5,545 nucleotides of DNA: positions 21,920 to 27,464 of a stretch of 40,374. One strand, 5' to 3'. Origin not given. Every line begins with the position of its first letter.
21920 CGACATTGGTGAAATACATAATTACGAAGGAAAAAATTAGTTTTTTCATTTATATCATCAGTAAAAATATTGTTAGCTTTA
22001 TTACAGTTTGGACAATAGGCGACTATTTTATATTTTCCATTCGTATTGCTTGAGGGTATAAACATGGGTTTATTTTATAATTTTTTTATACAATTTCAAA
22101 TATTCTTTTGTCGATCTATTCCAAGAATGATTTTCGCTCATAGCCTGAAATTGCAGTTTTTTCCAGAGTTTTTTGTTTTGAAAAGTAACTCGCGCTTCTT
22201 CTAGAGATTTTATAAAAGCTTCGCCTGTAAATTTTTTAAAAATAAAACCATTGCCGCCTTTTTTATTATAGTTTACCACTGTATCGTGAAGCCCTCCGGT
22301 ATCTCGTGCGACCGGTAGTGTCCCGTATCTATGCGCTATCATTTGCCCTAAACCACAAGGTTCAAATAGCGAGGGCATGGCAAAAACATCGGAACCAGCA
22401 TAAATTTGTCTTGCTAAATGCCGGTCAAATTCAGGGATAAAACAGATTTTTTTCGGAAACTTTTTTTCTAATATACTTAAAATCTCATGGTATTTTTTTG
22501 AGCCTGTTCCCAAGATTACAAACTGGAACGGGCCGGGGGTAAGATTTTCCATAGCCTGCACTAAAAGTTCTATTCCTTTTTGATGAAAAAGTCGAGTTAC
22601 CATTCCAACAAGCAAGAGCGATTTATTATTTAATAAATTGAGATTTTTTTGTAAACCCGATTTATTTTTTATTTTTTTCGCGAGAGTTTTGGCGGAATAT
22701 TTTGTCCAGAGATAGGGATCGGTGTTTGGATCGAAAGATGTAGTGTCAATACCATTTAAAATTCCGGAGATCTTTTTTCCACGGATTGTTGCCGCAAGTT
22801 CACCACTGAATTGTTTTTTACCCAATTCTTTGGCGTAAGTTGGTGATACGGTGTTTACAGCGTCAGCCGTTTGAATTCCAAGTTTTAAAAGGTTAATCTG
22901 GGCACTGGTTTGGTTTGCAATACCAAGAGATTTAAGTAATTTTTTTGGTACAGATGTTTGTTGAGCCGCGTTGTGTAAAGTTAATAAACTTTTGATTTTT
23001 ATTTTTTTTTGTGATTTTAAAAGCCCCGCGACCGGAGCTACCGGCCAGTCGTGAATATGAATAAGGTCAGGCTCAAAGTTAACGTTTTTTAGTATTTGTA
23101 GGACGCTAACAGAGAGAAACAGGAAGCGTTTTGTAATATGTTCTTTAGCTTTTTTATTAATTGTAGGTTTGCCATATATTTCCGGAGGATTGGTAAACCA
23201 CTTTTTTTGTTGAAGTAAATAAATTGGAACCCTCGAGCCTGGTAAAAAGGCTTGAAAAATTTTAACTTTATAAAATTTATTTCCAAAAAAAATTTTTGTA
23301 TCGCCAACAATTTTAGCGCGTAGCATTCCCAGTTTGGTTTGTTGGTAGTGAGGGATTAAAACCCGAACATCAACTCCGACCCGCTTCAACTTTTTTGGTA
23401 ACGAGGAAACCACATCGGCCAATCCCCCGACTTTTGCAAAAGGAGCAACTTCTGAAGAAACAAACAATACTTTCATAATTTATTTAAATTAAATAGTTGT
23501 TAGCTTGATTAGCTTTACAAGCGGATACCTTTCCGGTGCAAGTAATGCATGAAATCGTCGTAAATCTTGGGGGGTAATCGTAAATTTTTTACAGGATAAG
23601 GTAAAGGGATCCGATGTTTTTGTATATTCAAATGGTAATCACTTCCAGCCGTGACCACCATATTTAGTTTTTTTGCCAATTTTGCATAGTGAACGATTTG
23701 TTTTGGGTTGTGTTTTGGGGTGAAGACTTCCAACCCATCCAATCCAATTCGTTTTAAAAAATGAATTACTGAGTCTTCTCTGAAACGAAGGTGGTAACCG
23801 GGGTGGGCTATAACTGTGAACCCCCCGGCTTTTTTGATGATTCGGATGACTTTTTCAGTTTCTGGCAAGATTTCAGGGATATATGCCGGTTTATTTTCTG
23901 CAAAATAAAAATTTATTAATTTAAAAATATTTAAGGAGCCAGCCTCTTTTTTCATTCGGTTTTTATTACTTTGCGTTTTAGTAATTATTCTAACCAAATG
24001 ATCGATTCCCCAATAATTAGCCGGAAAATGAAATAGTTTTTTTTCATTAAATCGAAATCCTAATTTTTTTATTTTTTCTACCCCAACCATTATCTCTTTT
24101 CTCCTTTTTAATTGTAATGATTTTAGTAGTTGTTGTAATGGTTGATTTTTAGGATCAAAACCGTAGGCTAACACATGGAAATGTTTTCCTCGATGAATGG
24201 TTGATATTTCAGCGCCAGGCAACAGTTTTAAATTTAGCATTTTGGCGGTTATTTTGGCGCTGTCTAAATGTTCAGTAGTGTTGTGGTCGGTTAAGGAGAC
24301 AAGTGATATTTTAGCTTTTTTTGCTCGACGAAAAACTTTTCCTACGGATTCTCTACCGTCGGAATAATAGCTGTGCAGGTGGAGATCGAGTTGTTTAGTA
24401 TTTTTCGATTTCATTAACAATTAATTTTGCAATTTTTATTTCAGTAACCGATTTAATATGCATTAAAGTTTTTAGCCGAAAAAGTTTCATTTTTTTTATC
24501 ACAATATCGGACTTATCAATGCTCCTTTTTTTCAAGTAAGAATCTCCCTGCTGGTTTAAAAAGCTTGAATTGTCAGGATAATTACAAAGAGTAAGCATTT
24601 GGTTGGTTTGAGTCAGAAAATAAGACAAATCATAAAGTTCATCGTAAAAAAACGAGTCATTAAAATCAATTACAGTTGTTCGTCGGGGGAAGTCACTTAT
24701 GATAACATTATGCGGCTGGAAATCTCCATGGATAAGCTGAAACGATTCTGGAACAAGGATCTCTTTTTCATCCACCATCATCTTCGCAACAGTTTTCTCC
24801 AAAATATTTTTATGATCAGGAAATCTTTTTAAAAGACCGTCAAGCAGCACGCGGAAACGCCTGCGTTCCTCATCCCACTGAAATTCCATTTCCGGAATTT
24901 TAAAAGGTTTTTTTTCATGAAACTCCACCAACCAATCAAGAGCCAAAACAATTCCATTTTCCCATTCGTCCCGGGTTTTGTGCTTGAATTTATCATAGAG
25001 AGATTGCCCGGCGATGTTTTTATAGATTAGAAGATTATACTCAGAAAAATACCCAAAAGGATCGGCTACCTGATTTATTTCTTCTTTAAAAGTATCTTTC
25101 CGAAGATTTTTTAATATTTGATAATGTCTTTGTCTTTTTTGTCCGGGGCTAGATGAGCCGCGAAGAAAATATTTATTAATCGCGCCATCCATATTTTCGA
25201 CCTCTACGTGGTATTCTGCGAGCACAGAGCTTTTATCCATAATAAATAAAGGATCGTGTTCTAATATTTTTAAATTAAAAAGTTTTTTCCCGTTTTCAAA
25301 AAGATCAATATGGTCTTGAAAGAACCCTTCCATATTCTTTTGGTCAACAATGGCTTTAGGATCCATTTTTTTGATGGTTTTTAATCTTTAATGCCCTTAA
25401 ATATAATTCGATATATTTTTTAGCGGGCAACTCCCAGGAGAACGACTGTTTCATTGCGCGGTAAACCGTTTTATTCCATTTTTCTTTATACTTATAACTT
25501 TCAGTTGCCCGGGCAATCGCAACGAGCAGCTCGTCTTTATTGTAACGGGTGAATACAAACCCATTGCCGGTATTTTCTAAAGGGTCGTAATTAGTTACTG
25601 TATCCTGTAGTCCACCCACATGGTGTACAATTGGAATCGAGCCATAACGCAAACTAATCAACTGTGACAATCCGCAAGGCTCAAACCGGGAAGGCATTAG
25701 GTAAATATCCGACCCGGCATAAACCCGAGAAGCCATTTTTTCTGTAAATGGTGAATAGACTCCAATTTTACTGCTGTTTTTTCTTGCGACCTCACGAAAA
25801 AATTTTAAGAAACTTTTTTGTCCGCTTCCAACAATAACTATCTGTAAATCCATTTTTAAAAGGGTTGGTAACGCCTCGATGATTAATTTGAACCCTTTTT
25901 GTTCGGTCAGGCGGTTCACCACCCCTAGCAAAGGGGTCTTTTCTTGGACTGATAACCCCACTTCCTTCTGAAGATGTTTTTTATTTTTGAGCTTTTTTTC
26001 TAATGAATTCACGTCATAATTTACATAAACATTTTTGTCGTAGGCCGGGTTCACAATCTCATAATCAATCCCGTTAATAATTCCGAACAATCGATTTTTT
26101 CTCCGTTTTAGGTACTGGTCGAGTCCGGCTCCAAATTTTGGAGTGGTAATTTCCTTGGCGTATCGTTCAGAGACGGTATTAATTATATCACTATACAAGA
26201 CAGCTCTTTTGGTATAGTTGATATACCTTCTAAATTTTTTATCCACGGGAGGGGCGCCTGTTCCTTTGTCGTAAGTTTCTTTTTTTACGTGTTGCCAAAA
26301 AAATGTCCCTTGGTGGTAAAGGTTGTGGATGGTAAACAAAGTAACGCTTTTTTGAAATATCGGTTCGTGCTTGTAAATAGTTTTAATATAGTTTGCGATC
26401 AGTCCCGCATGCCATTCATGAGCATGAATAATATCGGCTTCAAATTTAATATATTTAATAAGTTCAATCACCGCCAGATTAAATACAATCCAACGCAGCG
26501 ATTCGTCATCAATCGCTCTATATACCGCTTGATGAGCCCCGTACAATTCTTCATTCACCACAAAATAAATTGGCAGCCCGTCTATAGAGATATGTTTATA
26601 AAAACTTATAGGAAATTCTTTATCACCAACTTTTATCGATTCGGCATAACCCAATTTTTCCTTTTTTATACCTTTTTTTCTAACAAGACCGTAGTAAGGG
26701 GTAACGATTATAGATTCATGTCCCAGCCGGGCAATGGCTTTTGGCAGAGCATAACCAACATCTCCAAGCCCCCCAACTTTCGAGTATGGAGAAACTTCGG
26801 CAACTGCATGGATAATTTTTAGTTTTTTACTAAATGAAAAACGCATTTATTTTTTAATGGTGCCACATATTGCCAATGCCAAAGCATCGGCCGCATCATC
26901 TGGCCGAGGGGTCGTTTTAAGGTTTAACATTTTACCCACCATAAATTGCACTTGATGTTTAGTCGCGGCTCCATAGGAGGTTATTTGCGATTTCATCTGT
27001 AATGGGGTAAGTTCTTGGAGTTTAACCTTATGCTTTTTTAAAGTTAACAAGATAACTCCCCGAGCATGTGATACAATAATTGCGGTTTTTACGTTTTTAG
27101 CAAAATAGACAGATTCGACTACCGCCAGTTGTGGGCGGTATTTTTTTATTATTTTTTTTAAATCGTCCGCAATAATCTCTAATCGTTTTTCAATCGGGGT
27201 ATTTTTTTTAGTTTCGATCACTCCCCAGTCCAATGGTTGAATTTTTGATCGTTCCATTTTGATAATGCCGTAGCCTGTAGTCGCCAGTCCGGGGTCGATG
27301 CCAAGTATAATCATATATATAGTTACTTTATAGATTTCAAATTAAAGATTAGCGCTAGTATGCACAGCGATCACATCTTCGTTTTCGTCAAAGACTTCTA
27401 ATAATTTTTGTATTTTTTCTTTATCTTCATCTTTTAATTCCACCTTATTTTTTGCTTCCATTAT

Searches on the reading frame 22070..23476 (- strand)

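Call 29: search_protein_families(library=pfam, proteins=[window:22070-23476:-], max_evalue=0.001)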
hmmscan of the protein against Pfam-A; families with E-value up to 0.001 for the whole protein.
window:22070-23476:- (468 aa): 5 families
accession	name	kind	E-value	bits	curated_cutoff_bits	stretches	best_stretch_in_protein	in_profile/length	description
PF08323.17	Glyco_transf_5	-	7.5e-57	193.2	22.7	1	2-232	1-238/239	Starch synthase catalytic domain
PF00534.26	Glycos_transf_1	-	1e-19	71.2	26.4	1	285-427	13-154/172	Glycosyl transferases group 1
PF13692.12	Glyco_trans_1_4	-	5.9e-13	49.7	27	1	290-426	4-137/142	Glycosyl transferases group 1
PF13439.12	Glyco_transf_4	-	1.2e-09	38.9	28.5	1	116-245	55-168/170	Glycosyltransferase Family 4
PF13579.12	Glyco_trans_4_4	-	2.2e-07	31.8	29.7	1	17-222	1-146/158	Glycosyl transferase 4-like domain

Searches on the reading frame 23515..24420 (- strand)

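Call 29: search_protein_families(library=pfam, proteins=[window:23515-24420:-], max_evalue=0.001)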
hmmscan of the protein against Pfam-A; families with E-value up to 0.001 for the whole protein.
window:23515-24420:- (301 aa): 1 family
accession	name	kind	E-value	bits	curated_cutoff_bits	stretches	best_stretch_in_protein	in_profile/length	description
PF02811.25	PHP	-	1.7e-12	48.5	26.4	1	12-211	1-133/164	PHP domain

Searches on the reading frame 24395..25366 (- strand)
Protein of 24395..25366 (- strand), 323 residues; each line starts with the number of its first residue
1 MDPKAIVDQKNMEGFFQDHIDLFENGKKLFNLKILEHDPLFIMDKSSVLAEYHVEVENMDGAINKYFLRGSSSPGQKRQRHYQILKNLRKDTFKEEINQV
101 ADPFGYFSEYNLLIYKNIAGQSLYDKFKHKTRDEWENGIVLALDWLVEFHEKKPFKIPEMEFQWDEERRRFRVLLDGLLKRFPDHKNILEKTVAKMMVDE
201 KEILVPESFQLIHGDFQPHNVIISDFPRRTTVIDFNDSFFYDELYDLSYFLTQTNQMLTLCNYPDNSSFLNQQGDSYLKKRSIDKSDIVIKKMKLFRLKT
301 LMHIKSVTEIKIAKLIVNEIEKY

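Call 29: search_protein_families(library=pfam, proteins=[window:24395-25366:-], max_evalue=0.001)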
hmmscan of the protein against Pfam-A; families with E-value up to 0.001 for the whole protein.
window:24395-25366:- (323 aa): 1 family
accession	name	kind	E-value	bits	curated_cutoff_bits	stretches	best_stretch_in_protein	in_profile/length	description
PF01636.29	APH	-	6.1e-12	46.2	23.2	1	76-251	35-210/239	Phosphotransferase enzyme family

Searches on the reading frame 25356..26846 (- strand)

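Call 29: search_protein_families(library=pfam, proteins=[window:25356-26846:-], max_evalue=0.001)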
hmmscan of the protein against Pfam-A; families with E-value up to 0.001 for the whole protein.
window:25356-26846:- (496 aa): 5 families
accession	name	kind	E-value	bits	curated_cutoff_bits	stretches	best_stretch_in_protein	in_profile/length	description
PF08323.17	Glyco_transf_5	-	5e-60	203.6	22.7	1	10-247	1-238/239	Starch synthase catalytic domain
PF00534.26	Glycos_transf_1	-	3e-20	72.9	26.4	1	300-461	11-169/172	Glycosyl transferases group 1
PF13692.12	Glyco_trans_1_4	-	5.4e-13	49.9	27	1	305-447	2-139/142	Glycosyl transferases group 1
PF13439.12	Glyco_transf_4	-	3.3e-06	27.7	28.5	1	24-234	1-149/170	Glycosyltransferase Family 4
PF20706.3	GT4-conflict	-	0.00058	19.4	26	0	309-475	202-382/385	Family 4 Glycosyltransferase in conflict systems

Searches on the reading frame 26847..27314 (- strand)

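Call 30: search_protein_families(library=pfam, proteins=[window:26847-27314:-], max_evalue=0.001)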
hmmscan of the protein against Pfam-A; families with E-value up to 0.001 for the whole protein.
window:26847-27314:- (155 aa): 2 families
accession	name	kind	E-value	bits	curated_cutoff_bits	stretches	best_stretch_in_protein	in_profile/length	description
PF02075.23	RuvC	-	5.7e-48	163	22.2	1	3-150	1-147/148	Crossover junction endodeoxyribonuclease RuvC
PF04848.19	Pox_A22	-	0.00032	21.3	22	1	1-150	1-138/143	Poxvirus A22 protein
